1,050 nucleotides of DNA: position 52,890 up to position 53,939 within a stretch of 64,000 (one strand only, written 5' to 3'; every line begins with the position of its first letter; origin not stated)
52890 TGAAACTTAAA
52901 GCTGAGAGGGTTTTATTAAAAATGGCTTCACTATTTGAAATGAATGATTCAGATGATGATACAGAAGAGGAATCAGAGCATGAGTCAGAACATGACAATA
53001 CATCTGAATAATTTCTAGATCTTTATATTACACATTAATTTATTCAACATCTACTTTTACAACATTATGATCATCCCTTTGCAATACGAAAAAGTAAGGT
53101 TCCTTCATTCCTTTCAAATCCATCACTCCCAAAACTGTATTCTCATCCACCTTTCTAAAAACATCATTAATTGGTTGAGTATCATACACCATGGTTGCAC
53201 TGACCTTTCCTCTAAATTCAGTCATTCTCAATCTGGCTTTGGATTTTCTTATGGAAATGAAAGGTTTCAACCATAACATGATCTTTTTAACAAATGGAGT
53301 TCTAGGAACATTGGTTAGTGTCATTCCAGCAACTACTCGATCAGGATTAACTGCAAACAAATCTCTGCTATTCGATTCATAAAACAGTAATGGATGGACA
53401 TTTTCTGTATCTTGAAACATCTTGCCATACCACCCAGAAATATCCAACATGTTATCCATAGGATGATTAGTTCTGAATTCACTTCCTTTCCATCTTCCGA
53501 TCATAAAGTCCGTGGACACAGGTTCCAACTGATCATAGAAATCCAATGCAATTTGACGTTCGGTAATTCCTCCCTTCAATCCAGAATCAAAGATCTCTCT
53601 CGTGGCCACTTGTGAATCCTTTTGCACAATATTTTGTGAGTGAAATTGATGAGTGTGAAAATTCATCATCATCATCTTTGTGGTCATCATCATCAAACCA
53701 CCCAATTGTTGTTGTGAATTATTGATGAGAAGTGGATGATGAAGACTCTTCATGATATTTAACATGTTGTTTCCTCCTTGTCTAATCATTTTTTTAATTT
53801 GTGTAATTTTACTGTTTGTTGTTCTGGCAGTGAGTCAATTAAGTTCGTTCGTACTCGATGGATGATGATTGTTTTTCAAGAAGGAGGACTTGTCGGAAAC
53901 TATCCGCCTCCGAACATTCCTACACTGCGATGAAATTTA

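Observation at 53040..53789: GXWXG/DUF4334 gene: a bacterial/fungal-type family and candidate horizontal acquisition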

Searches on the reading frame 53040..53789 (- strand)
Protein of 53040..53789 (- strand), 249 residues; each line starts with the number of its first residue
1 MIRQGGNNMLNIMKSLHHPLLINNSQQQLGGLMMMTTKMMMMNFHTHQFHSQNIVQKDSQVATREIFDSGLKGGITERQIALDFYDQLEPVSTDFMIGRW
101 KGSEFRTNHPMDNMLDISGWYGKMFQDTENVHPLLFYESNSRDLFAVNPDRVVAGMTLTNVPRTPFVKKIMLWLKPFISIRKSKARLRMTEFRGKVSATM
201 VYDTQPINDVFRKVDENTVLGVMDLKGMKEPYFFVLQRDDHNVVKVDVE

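Call 3: search_protein_families(library=pfam, proteins=[window:53040-53789:-], max_evalue=0.01)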
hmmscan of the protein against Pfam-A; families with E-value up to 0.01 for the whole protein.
window:53040-53789:- (249 aa): 2 families
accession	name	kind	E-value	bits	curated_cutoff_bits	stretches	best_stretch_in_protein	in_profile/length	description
PF14232.11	DUF4334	-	9.5e-30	102.8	25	1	183-238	1-57/57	Domain of unknown function (DUF4334)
PF14231.11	GXWXG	-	1e-26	93.1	25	1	83-139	1-57/59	GXWXG protein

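Call 8: find_homologous_proteins(query=window:53040-53789:-)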
Query window:53040-53789:- (249 aa): 1315 proteins with E <= 0.001 among 1380 candidates; the best 120 are listed.
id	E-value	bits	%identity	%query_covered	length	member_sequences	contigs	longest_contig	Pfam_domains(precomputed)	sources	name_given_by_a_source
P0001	5.1e-159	545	100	97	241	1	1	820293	PF14231.12,PF14232.12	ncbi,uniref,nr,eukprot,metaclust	ncbi:predicted protein [Naegleria gruberi]|uniref:Predicted protein n=1 Tax=Naegleria gruberi TaxID=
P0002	3.4e-69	251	58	85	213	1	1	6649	PF14231.12,PF14232.12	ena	-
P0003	2.1e-61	226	55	74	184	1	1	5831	PF14231.12,PF14232.12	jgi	-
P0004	4.8e-60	221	54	71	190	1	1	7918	PF14231.12,PF14232.12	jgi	-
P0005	5.6e-60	221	58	69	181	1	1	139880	PF14231.12,PF14232.12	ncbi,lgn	-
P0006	1.4e-59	220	59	67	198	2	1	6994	PF14231.12,PF14232.12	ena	-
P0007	1.1e-58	217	56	71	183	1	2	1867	PF14231.12,PF14232.12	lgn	-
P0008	3.3e-58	215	57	69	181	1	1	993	PF14231.12,PF14232.12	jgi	jgi:hypothetical protein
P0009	1.4e-57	213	56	69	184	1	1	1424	PF14231.12,PF14232.12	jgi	jgi:hypothetical protein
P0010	1.7e-57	213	52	71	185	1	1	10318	PF14231.12,PF14232.12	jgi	-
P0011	1.2e-54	204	55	68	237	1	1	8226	PF14231.12,PF14232.12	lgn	-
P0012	1.4e-54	203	54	68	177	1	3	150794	PF14231.12,PF14232.12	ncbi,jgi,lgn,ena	-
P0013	2.4e-54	203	56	67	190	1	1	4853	PF14231.12,PF14232.12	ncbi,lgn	ncbi:MAG: DUF4334 domain-containing protein [Chloroflexota bacterium]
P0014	3.5e-54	202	53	67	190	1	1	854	PF14231.12,PF14232.12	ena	-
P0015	2.4e-53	199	55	67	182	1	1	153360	PF14231.12,PF14232.12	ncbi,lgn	-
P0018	3.0e-52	196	51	69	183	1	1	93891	PF14231.12,PF14232.12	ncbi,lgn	-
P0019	3.4e-52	196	51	71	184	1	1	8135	PF14231.12,PF14232.12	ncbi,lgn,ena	-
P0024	7.4e-52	195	51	68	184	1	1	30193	PF14231.12,PF14232.12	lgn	-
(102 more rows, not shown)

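Call 10: search_solved_structures(query=window:53040-53789:-, max_evalue=1, show_alignments=2)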
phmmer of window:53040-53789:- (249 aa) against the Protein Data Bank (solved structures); distinct sequences matched with E-value up to 1: 1.
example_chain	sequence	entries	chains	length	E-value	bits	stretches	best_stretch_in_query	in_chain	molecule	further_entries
4mve_A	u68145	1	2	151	2.7e-23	86.3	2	183-239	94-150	Uncharacterized protein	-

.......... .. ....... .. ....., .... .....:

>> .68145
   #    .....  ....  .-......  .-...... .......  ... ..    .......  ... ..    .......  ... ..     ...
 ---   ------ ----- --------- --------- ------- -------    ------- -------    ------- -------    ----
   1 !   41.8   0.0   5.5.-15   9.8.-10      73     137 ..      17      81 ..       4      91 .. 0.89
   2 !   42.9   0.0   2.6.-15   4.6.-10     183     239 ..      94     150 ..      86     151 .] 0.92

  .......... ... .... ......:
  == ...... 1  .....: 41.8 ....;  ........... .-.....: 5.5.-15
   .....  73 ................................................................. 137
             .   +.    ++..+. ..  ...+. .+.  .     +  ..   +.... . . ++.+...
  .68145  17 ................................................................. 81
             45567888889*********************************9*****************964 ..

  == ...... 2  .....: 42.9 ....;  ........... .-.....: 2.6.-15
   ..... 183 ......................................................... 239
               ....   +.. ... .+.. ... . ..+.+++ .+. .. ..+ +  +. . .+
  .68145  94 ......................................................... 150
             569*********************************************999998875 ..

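Call 12: find_encoding_contigs(protein=P0002, flank=5000, max_places=3)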
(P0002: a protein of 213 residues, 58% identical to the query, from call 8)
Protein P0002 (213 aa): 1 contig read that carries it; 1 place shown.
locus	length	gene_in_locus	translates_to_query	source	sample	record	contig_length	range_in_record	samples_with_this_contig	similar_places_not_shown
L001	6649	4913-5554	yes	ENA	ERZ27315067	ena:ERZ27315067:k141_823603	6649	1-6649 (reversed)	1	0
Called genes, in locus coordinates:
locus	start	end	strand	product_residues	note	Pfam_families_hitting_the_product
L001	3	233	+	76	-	?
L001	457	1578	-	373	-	PF00241:Cofilin_ADF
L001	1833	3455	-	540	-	PF00171:Aldedh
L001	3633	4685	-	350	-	-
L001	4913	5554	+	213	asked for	PF14231:GXWXG, PF14232:DUF4334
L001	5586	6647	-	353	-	?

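Call 13: find_encoding_contigs(protein=P0005, flank=5000, max_places=3)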
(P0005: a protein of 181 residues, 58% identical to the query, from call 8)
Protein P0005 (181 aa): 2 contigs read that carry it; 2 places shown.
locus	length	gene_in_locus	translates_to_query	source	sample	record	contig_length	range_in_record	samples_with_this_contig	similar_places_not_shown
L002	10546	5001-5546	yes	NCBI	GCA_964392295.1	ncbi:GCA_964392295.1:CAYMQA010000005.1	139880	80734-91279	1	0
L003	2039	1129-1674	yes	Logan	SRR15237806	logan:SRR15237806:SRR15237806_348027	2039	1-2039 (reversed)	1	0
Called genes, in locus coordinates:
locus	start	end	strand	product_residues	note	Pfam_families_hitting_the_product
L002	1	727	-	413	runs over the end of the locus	PF01266:DAO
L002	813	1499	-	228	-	PF01325:Fe_dep_repress, PF02742:Fe_dep_repr_C, PF04023:FeoA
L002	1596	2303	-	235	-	-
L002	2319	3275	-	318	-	PF28475:DUF8413, PF01944:SpoIIM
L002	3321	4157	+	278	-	PF06271:RDD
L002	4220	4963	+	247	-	-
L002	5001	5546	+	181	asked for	PF14231:GXWXG, PF14232:DUF4334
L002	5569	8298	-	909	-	PF01266:DAO (faint), PF07992:Pyr_redox_2, PF13450:NAD_binding_8 (faint), PF00070:Pyr_redox, PF18267:Rubredoxin_C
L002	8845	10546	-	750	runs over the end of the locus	PF19773:DUF6259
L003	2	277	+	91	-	?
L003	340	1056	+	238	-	PF20582:UPF0758_N, PF14520:HHH_5 (faint), PF04002:RadC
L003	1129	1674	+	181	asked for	PF14231:GXWXG, PF14232:DUF4334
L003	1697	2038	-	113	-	?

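Call 14: find_encoding_contigs(protein=P0003, flank=5000, max_places=3)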
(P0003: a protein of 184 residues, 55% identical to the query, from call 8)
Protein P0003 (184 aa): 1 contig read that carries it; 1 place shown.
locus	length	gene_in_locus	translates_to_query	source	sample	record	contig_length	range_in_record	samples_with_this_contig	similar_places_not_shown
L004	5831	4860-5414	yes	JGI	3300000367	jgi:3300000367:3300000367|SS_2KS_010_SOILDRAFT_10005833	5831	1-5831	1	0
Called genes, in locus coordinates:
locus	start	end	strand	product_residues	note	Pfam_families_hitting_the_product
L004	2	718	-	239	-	?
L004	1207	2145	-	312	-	PF16884:ADH_N_2 (weak), PF08240:ADH_N, PF00107:ADH_zinc_N, PF13602:ADH_zinc_N_2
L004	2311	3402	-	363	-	PF09411:PagL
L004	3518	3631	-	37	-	-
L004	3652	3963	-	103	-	-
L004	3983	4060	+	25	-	-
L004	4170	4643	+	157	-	PF12802:MarR_2 (weak), PF27059:HTH_MmpR5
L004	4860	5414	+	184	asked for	PF14231:GXWXG, PF14232:DUF4334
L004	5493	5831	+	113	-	?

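Call 23: search_protein_families(library=ncbifam, proteins=[window:53040-53789:-], max_evalue=0.01)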
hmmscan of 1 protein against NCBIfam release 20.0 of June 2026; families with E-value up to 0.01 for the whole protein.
window:53040-53789:- (249 aa): 0 families

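Call 24: predict_structure(alignment_id=A1)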
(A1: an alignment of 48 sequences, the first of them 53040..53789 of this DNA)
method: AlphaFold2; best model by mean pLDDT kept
length: 249 residues; sequences in the alignment: 48
mean_pLDDT: 85.0   pTM: 0.75
mean pLDDT of the five models: 85.0, 84.2, 84.0, 83.5, 83.4
residues with pLDDT >= 90: 147; 70-90: 46; 50-70: 50; < 50: 6
segments of 3 or more residues with pLDDT < 50: none
pLDDT, mean of each block of 10 residues (from residue 1): 52 54 57 66 67 76 85 88 96 98 95 93 97 96 94 69 91 95 97 98 95 97 90 96 85
secondary structure, 60 per line:
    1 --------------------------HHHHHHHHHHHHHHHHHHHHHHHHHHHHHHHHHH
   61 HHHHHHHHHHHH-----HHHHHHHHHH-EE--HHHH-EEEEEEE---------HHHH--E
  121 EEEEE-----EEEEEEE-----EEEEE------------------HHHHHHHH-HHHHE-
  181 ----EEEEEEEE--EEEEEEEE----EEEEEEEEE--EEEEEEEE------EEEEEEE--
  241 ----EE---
elements in order: H27-72 H78-87 H93-96 E98-104 H114-117 E120-125 E131-137 E143-147 H166-173 H175-178 E185-192 E195-202 E207-215 E218-225 E232-238

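Call 26: search_protein_representatives(protein=window:53040-53789:-)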
Query: 249 residues. Proteins with E-value up to 0.001 (for the whole library): 738; up to 1e-10: 368; up to 1e-30: 59. The best 150 are listed.
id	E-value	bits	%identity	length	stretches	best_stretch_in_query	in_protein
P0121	2.4e-58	214.1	57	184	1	68-242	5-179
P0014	1.1e-54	202.1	54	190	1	74-241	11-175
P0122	3.8e-49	184.0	51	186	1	80-243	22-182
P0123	3.0e-47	177.8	47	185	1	70-240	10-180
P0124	3.5e-46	174.3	49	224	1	62-239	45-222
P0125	2.5e-45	171.5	48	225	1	75-240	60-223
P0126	1.1e-44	169.4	49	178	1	70-239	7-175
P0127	2.6e-43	164.9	51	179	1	79-242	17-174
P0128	9.1e-43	163.1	50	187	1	78-238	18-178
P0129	3.3e-42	161.3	48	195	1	81-240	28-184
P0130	5.0e-42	160.7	51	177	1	75-238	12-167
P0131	1.5e-41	159.1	52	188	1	79-241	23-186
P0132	5.2e-41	157.4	46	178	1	77-239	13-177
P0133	1.5e-40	155.9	49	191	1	80-240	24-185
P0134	3.1e-40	154.8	46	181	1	69-238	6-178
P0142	6.0e-37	144.1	46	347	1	81-242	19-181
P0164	5.5e-33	131.1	41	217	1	57-238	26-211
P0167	9.1e-33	130.4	48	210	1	76-241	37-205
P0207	5.2e-28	114.8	44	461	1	55-239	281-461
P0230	4.6e-25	105.2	49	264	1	84-240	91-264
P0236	2.4e-24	102.8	45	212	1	74-239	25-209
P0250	1.8e-22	96.7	34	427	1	78-240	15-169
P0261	4.7e-21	92.0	36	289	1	60-238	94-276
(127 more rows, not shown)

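Call 32: list_cluster_members(proteins=[P0005, P0018, P0012, P0015, P0019, P0121, P0024, P0006, P0010, P0011])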
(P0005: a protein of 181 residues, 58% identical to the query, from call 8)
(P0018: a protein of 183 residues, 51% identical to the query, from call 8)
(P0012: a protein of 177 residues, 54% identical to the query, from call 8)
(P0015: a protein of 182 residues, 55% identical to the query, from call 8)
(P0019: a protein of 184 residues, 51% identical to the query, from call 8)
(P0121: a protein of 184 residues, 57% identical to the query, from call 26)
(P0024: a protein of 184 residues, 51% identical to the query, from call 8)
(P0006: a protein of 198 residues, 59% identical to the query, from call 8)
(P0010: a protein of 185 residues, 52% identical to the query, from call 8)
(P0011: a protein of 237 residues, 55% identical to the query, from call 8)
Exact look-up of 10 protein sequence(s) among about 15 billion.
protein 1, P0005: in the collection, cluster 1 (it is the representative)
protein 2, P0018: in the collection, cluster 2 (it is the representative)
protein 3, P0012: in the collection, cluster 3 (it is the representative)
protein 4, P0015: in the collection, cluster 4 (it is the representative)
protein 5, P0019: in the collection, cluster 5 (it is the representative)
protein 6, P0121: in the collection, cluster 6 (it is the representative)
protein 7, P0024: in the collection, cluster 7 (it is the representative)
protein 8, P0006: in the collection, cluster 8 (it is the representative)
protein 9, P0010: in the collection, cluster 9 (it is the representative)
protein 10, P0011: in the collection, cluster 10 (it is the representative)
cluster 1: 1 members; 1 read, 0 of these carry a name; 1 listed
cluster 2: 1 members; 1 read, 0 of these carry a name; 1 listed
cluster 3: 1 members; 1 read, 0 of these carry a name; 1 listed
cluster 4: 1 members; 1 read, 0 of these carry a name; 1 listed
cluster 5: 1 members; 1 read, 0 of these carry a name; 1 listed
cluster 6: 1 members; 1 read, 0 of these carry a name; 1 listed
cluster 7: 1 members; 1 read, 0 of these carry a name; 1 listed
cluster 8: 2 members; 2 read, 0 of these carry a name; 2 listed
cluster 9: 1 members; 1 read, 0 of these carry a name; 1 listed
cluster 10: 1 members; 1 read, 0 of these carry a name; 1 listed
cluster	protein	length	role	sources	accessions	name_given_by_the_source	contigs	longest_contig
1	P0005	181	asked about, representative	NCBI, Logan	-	-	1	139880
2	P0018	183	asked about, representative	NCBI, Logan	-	-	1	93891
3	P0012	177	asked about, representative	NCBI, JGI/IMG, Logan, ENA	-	-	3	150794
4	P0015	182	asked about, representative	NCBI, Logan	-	-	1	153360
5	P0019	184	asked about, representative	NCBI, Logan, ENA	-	-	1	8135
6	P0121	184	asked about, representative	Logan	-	-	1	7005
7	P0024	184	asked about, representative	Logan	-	-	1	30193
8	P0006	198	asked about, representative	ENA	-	-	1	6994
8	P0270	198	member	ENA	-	-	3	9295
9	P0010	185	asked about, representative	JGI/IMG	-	-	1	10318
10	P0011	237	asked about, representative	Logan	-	-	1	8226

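Call 34: find_related_loci(query=A1, collection=genome_contigs, flank=5000)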
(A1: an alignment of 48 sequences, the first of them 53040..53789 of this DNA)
Query A1 (249 aa) in genome_contigs; peptide patterns used: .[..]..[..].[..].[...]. (x = any residue, [..] = any of these).
481 stretches matched a pattern; 441 encode a relative of the query (tblastn E <= 1e-3); the best 80 are kept; 80 distinct loci.
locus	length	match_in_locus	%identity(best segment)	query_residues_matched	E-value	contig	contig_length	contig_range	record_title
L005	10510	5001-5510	58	71-243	1e-65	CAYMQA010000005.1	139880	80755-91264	MAG TPA_asm: uncultured Caldilinea sp. isolate SRP329715_co2_365 genome assembly, contig: NODE_231_length_139880_cov_7.2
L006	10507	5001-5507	54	71-239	4e-60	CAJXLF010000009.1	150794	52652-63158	MAG TPA_asm: uncultured Salinisphaerales bacterium isolate SRR6201692_bin.26_MetaBAT_v2.12.1_MAG genome assembly, contig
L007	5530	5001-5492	53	74-240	2e-58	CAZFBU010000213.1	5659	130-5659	MAG TPA_asm: uncultured Saprospiraceae bacterium isolate SRP141376_co5_360 genome assembly, contig: NODE_33323_length_56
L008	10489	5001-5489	55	81-246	2e-58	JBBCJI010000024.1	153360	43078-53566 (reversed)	MAG: Flavipsychrobacter sp. isolate MAG_CPA_25 P10A_000000058406, whole genome shotgun sequence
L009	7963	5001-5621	47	40-239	1e-57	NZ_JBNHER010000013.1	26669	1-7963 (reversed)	Dapis sp. BLCC M126 strain BLCC-M126 NODE_213_length_26669_cov_26.194296, whole genome shotgun sequence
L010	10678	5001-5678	44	18-244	3e-57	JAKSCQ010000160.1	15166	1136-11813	MAG: Pseudomonadales bacterium isolate MAG.298 k141_4754585, whole genome shotgun sequence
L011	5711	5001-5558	48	54-239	3e-57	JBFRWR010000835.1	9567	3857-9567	MAG: Trichodesmium sp. isolate 02_in_wi_sediment_bin.5 02InWiSedB5_c_000000403546, whole genome shotgun sequence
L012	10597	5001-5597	47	40-238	1e-56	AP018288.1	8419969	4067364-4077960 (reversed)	Nostoc sp. NIES-4103 DNA, nearly complete genome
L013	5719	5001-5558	48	54-239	6e-56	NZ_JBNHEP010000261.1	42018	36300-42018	Dapis sp. BLCC M229 strain BLCC-M229 NODE_251_length_42018_cov_64.625146, whole genome shotgun sequence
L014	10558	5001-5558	48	48-238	2e-55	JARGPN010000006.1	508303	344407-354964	MAG: Alcanivoracaceae bacterium isolate bin_ti_oxhcr1.009 k141_129802, whole genome shotgun sequence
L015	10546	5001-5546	51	61-238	3e-55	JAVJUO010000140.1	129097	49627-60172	MAG: Coleofasciculus sp. C1-SOL-03 k141_32306, whole genome shotgun sequence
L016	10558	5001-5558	48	54-239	2e-55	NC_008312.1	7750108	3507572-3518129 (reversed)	Trichodesmium erythraeum IMS101, complete sequence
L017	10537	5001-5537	50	60-238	7e-55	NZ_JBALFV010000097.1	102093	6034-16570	MAG: Nostoc sp. isolate S5 bin 2 NODE_25_length_102093_cov_10.834242, whole genome shotgun sequence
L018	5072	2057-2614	47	54-239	4e-55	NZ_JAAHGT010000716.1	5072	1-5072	MAG: Okeania sp. SIO2F4 2F4_NODE_716, whole genome shotgun sequence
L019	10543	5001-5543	49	59-239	5e-55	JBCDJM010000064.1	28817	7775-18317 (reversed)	MAG: Cyanobacteria bacterium P01_H01_bin.35 k141_3231461_length_28817_cov_25.5350, whole genome shotgun sequence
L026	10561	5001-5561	49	53-239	2e-54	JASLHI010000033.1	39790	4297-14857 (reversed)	MAG: Aquirhabdus sp. isolate SHSU.bins.556 k141_1950543, whole genome shotgun sequence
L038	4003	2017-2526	52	64-238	9e-54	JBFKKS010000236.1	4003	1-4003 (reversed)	MAG: Nevskiales bacterium isolate Mix_sand21.2022.07.Z.55 k141_912314_length_4003_cov_13.8944, whole genome shotgun sequ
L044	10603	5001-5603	46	50-249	3e-53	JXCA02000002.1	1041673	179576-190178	Scytonema tolypothrichoides VB-61278 scaffold_001, whole genome shotgun sequence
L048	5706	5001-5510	51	69-238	5e-53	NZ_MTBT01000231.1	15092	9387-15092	Microcystis sp. LSC13-02 Ga0066226_1231, whole genome shotgun sequence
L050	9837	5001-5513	49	71-243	4e-53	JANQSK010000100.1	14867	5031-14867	MAG: Anaerolineae bacterium isolate IP29b_bin.94 k99_754731, whole genome shotgun sequence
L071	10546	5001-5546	46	43-239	2e-52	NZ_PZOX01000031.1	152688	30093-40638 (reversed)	Vitiosangium sp. GDMCC 1.1324 contig31, whole genome shotgun sequence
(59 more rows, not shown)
